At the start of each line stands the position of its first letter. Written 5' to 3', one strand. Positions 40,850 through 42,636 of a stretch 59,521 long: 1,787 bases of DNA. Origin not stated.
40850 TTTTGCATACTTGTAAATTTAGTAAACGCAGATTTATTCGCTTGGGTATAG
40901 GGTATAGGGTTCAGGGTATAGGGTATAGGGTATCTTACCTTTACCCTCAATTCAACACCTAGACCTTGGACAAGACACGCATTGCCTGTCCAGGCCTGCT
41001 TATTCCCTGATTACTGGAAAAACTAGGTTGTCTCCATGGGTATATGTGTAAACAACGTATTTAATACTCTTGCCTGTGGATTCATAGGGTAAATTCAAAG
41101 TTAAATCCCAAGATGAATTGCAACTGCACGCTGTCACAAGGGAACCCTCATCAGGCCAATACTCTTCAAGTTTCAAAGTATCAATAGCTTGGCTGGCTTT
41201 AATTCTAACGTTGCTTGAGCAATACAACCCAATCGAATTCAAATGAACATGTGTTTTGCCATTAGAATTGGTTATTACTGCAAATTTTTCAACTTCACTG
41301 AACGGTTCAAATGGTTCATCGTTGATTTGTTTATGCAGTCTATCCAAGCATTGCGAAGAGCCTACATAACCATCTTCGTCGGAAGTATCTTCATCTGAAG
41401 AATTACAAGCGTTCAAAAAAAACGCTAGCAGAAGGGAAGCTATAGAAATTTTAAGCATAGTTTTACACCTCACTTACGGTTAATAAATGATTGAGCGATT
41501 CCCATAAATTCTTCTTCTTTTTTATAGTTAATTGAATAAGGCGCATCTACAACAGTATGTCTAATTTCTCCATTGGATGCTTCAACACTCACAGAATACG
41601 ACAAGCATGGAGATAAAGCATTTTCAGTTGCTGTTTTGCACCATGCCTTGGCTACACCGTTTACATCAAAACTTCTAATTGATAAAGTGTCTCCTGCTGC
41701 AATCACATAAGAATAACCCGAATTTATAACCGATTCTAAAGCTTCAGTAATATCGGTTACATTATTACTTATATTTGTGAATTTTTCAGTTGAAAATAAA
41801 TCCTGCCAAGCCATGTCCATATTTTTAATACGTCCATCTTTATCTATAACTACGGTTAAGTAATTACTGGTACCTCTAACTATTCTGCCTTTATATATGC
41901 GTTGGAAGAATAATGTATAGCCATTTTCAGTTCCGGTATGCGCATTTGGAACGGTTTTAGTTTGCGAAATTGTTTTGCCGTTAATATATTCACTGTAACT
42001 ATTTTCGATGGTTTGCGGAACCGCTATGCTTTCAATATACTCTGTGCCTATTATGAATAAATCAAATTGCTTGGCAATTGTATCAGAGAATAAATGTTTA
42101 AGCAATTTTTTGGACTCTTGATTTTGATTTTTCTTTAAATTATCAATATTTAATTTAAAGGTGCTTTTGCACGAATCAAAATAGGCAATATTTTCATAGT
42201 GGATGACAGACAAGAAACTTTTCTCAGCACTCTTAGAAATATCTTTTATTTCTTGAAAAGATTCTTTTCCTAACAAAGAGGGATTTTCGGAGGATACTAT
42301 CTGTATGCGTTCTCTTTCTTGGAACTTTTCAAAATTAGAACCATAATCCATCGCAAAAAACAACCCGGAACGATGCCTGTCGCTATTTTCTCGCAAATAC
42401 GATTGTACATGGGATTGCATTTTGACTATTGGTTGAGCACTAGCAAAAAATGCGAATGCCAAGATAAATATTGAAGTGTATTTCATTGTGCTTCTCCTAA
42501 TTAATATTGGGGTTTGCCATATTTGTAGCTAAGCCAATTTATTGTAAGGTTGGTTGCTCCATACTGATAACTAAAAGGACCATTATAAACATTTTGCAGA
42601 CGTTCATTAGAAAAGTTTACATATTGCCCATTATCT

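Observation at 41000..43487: Three-gene secreted operon led by a protein with a clan-CD (caspase/gingipain-like) His/Cys dyad, under a repeat-flanked consensus promoter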

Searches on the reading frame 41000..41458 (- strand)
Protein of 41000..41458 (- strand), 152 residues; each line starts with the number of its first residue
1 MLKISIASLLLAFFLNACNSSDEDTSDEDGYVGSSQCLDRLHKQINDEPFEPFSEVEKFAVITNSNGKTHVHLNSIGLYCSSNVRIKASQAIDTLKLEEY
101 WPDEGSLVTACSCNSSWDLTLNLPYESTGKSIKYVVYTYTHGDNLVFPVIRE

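Call 3: search_protein_families(library=pfam, proteins=[window:41000-41458:-], max_evalue=1)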
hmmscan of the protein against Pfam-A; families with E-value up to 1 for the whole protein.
window:41000-41458:- (152 aa): 0 families

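Call 4: search_protein_families(library=ncbifam, proteins=[window:41000-41458:-], max_evalue=1)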
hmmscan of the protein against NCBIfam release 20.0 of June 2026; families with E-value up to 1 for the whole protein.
window:41000-41458:- (152 aa): 0 families

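Call 47: search_solved_structures(query=A3, max_evalue=10)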
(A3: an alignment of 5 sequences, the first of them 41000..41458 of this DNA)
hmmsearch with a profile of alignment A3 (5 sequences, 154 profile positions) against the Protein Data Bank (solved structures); distinct sequences matched with E-value up to 10: 4.
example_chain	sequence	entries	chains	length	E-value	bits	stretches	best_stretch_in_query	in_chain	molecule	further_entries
8eji_H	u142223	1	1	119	0.097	15.8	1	62-112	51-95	19.7E Fab heavy chain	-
7dl3_A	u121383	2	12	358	0.2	14.8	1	15-77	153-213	3,5-diaminohexanoate dehydrogenase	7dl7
7dl1_A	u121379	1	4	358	0.2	14.8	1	15-77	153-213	3,5-diaminohexanoate dehydrogenase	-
7dl0_A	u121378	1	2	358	0.2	14.8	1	15-77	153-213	3,5-diaminohexanoate dehydrogenase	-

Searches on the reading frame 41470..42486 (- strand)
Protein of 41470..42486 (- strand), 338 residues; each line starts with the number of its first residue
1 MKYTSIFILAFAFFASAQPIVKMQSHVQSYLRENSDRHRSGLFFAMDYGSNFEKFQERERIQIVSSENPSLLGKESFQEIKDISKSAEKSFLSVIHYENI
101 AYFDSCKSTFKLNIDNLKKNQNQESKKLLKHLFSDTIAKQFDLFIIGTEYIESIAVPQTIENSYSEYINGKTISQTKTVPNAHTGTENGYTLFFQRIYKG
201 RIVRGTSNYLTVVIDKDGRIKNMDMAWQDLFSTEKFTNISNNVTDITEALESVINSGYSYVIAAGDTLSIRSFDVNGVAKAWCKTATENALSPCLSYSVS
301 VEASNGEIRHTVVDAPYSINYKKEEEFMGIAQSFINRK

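Call 3: search_protein_families(library=pfam, proteins=[window:41470-42486:-], max_evalue=1)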
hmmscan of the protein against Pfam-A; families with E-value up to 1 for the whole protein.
window:41470-42486:- (338 aa): 2 families
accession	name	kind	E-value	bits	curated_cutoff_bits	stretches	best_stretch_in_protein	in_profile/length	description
PF03787.20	RAMPs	-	0.013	16.4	22.1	1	118-227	54-164/189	RAMP superfamily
PF13719.11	Zn_ribbon_5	-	0.047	13.9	29.3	1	105-122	7-24/37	zinc-ribbon domain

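Call 4: search_protein_families(library=ncbifam, proteins=[window:41470-42486:-], max_evalue=1)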
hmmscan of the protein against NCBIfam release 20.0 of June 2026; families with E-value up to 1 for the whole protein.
window:41470-42486:- (338 aa): 0 families

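Call 11: find_homologous_proteins(query=window:41470-42486:-)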
Query window:41470-42486:- (338 aa): 7 proteins with E <= 0.001 among 1728 candidates.
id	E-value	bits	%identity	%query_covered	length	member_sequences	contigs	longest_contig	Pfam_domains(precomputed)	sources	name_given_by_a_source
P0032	3.8e-218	741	100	100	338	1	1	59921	-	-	-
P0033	2.5e-133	462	65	100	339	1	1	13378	-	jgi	jgi:hypothetical protein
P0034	1.8e-130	453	63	100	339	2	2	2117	-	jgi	-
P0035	5.0e-128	445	64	100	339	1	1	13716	-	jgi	-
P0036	5.9e-106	372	55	97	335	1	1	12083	-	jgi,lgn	-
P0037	6.6e-103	362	55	95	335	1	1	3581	-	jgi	jgi:hypothetical protein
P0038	2.0e-101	357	53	97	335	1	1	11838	-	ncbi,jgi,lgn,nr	ncbi:MAG: hypothetical protein LBH25_03070 [Fibromonadaceae bacterium]|jgi:hypothetical protein|nr:h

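Call 35: find_homologous_proteins(query=A2)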
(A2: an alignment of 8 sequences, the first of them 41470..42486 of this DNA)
Query A2 (8 sequences) (338 aa, profile of the alignment): 12 proteins with E <= 0.001 among 6642 candidates.
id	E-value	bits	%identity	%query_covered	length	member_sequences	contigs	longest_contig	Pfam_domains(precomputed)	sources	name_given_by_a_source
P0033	2.8e-171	588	65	100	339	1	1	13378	-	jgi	jgi:hypothetical protein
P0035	4.5e-168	577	64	100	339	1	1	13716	-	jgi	-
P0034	9.6e-166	569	63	100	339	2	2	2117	-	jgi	-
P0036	3.9e-157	541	55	97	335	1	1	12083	-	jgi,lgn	-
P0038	5.0e-156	537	53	97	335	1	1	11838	-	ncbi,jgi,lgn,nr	ncbi:MAG: hypothetical protein LBH25_03070 [Fibromonadaceae bacterium]|jgi:hypothetical protein|nr:h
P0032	6.9e-154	530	100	100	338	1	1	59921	-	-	-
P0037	1.2e-136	474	55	95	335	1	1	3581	-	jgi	jgi:hypothetical protein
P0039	1.1e-95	339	26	62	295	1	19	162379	-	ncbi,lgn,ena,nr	ncbi:MAG: hypothetical protein IKS96_09180 [Fibrobacter sp.]|nr:hypothetical protein [Fibrobacter sp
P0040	6.0e-86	307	25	62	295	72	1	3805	-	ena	-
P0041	1.7e-84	302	23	62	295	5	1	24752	-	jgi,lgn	jgi:hypothetical protein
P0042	1.2e-79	286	25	92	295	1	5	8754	-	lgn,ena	-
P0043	1.4e-79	286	28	62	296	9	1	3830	-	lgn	-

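Call 46: search_solved_structures(query=A2, max_evalue=10)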
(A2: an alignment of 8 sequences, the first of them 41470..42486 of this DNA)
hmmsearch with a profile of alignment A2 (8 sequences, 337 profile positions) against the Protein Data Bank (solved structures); distinct sequences matched with E-value up to 10: 3.
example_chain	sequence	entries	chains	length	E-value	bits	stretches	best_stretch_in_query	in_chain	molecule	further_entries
6sk5_D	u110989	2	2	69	0.15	14.7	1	71-117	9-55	Rhinovirus B5 VP4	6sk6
1rhi_4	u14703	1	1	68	0.52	12.9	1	71-117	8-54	HUMAN RHINOVIRUS 3 COAT PROTEIN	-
1d3i_4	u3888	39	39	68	0.6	12.7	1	71-116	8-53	PROTEIN (RHINOVIRUS 14 COAT PROTEIN VP4) | HUMAN RHINOVIRUS 14 COAT PROTEIN (SUBUNIT VP4) | COAT PROTEIN VP4 (P1A)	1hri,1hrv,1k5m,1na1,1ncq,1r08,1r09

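Call 49: predict_structure(alignment_id=A4)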
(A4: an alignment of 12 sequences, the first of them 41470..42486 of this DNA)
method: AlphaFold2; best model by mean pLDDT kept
length: 338 residues; sequences in the alignment: 12
mean_pLDDT: 61.1   pTM: 0.59
mean pLDDT of the five models: 61.1, 52.1, 50.8, 48.8, 47.2
residues with pLDDT >= 90: 7; 70-90: 139; 50-70: 82; < 50: 110
segments of 3 or more residues with pLDDT < 50: 1-3, 9-15, 35-74, 149-186, 234-237, 321-338
pLDDT, mean of each block of 10 residues (from residue 1): 49 55 74 50 39 34 34 55 80 76 84 81 85 85 63 28 28 30 48 75 72 87 78 52 75 72 67 74 63 69 77 67 38 25
secondary structure, 60 per line:
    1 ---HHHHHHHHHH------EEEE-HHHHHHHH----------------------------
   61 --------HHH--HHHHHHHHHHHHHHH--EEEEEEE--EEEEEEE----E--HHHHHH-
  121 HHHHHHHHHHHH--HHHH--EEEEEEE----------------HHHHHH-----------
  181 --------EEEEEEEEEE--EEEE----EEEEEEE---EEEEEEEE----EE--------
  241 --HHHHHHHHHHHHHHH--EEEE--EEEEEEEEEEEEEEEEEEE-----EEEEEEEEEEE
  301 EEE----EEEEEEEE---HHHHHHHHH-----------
elements in order: H4-13 E20-23 H25-32 H74-88 E91-97 E100-106 H114-119 H121-132 H135-138 E141-147 H164-169 E189-198 E201-204 E209-215 E219-226 H243-257 E260-263 E266-284 E290-303 E308-315 H319-327

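Call 51: fold_search(model_id=the predicted structure, library=pdb)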
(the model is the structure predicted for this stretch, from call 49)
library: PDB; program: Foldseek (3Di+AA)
matches with E <= 10: 800; with E <= 0.001: 3
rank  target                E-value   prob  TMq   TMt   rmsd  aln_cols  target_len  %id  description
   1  2o3o_J                2.8e-04  1.00  0.33  0.44   9.7       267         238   10  Crystal Structure of the sensor histidine kinase regulator YycI from Bacillus subtitlis (released 2007-04-10)
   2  2o3o_B                4.2e-04  1.00  0.33  0.44   8.9       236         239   10  Crystal Structure of the sensor histidine kinase regulator YycI from Bacillus subtitlis (released 2007-04-10)
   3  5coz                  6.3e-04  0.99  0.34  0.34  12.9       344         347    9  Crystal structure of an uncharacterized protein (EUBREC_2869) from Eubacterium rectale ATCC 33656 at 1.45 A resolution (released 2015-08-05)
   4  5mmj_y                9.6e-03  0.80  0.13  0.31  16.2       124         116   10  Structure of the small subunit of the chloroplast ribosome (released 2017-01-11)
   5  3nqz_A                1.6e-02  0.41  0.16  0.26  14.6       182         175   12  Crystal structure of the autoprocessed Vibriolysin MCP-02 with E369A mutation (released 2010-10-06)
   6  8yqu_B                1.7e-02  0.07  0.09  0.04  25.5       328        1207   11  African swine fever virus RNA Polymerase-M1249L complex1 (released 2024-11-06)
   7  6ql5_G                2.2e-02  0.09  0.12  0.04  21.4       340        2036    9  Structure of fatty acid synthase complex with bound gamma subunit from Saccharomyces cerevisiae at 2.8 angstrom (released 2020-03-18)
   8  8yqt_B                2.3e-02  0.07  0.09  0.04  25.3       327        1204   12  African swine fever virus RNA Polymerase-M1249L complex2 (released 2024-11-06)
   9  3nqy_A                2.4e-02  0.44  0.20  0.31  10.8       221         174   13  Crystal structure of the autoprocessed complex of Vibriolysin MCP-02 with a single point mutation E346A (released 2010-10-06)
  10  8fmw_W                4.6e-02  0.54  0.11  0.30  10.6        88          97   12  The structure of a hibernating ribosome in the Lyme disease pathogen (released 2023-11-08)
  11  8y0e_B                4.6e-02  0.04  0.07  0.03  21.7       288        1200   10  ASFV RNAP M1249L C-tail occupied complex4 (MCOC4) (released 2025-01-29)
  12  2ooi_B                5.4e-02  0.25  0.13  0.24  19.1       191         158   14  The crystal structure of gene product SA0254 from Staphylocococcus aureus subsp. aureus N315 (released 2007-02-27)
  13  8vbe_A                5.4e-02  0.06  0.11  0.07  27.4       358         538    9  Kinetic intermediate states of HIV-1 RT DNA synthesis captured by cryo-EM (released 2024-12-11)
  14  2ooi_A                6.9e-02  0.21  0.12  0.22  18.3       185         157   14  The crystal structure of gene product SA0254 from Staphylocococcus aureus subsp. aureus N315 (released 2007-02-27)
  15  3dok_A                8.2e-02  0.04  0.09  0.06  23.7       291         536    9  Crystal structure of K103N mutant HIV-1 reverse transcriptase in complex with GW678248. (released 2008-08-12)
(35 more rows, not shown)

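Call 76: search_protein_families(library=pfam, alignment_id=A4, max_evalue=10)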
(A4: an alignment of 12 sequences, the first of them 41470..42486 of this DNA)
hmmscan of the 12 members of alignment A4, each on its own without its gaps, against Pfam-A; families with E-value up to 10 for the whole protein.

A. member 1, window:41470-42486:- (338 aa): 2 families
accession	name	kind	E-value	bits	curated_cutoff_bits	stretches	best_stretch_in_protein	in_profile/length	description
PF03787.20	RAMPs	-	0.013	16.4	22.1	1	118-227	54-164/189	RAMP superfamily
PF13719.11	Zn_ribbon_5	-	0.047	13.9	29.3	1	105-122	7-24/37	zinc-ribbon domain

B. families by the number of members that match (of 12 scanned): 9 families
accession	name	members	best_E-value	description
PF13719.11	Zn_ribbon_5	3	0.047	zinc-ribbon domain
PF03787.20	RAMPs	1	0.013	RAMP superfamily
PF02089.21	Palm_thioest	1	0.042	Palmitoyl protein thioesterase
PF02251.23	PA28_N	1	0.044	Proteasome activator PA28, N-terminal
PF02875.26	Mur_ligase_C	1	0.055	Mur ligase, glutamate ligase domain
PF25223.1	DUF7841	1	0.062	Domain of unknown function (DUF7841)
PF02403.27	Seryl_tRNA_N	1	0.09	Seryl-tRNA synthetase N-terminal domain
PF18525.6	Cas9_C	1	0.1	Cas9 C-terminal domain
PF17760.6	UvrA_inter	1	0.43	UvrA interaction domain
